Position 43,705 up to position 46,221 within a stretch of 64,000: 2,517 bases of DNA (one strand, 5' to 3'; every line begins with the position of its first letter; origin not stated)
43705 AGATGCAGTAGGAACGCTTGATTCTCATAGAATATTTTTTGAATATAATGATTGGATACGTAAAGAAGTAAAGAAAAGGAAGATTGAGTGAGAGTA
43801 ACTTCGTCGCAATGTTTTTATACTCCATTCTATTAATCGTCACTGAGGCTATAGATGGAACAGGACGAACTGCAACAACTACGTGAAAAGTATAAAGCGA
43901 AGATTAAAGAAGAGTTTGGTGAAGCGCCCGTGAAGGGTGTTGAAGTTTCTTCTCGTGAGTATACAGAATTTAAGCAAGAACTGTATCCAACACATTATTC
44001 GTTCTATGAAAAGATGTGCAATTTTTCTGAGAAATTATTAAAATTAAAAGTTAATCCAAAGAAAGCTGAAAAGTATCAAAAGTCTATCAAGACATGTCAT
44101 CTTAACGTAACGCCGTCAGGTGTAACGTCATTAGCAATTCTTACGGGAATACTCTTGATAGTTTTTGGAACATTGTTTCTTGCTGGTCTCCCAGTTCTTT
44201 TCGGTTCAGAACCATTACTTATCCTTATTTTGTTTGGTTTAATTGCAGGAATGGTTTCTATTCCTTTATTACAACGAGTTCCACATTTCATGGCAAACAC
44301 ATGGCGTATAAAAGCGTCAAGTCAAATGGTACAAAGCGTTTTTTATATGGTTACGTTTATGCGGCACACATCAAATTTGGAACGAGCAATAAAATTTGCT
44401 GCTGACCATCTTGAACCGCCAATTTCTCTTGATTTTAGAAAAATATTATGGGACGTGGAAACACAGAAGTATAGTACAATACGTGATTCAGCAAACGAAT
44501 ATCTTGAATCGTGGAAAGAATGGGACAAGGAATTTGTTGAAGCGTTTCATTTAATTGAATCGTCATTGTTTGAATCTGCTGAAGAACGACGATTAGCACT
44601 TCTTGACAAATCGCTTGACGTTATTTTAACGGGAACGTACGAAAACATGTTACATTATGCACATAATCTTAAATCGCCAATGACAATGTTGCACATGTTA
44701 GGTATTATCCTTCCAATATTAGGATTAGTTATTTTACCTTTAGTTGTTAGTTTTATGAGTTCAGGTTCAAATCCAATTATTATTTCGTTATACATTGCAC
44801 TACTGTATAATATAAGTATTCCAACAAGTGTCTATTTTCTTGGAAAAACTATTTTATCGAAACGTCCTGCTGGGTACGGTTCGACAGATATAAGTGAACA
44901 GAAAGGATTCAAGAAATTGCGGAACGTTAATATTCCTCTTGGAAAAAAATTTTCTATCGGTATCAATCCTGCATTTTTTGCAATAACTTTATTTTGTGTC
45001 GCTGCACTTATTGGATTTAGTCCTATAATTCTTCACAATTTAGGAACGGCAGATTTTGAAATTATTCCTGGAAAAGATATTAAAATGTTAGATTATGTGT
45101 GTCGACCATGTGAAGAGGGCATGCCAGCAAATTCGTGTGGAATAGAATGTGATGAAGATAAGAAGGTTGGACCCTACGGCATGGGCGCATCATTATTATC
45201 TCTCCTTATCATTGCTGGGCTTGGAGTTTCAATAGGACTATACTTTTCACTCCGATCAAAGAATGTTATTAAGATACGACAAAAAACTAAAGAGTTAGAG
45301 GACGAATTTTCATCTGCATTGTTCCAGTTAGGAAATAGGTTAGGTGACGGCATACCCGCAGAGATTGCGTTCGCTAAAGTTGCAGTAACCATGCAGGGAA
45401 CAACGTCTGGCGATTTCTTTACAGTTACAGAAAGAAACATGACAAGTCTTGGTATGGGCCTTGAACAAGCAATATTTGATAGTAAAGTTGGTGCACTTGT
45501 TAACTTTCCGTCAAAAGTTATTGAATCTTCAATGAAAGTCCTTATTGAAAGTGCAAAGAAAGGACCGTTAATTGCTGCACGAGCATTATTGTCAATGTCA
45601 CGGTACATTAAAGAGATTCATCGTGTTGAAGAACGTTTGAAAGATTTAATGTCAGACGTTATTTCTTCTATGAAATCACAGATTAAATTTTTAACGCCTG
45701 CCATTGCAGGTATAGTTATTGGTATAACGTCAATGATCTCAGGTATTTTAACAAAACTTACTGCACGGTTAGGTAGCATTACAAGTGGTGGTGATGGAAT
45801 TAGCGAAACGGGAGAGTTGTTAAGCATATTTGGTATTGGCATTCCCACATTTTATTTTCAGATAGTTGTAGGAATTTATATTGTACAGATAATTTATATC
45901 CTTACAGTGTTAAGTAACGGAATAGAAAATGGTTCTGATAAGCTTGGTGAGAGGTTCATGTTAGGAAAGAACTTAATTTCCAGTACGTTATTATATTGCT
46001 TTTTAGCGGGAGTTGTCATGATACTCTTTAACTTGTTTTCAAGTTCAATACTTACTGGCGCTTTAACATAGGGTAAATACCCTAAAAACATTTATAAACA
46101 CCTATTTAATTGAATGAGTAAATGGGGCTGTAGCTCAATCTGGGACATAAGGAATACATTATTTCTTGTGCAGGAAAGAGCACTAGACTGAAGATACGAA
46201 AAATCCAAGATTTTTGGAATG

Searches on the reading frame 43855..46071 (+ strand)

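Call 8: search_protein_families(library=pfam, proteins=[window:43855-46071:+], max_evalue=0.001)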
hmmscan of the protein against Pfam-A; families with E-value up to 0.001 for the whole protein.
window:43855-46071:+ (738 aa): 0 families

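Call 100: search_protein_families(library=pfam, proteins=[window:43855-46071:+], max_evalue=0.1)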
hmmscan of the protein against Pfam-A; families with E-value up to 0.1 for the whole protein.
window:43855-46071:+ (738 aa): 1 family
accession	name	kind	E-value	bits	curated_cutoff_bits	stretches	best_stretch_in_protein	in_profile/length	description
PF20990.2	DUF2207_C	-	0.012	15.8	33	0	272-354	131-208/247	Predicted membrane protein (DUF2207) C-terminal domain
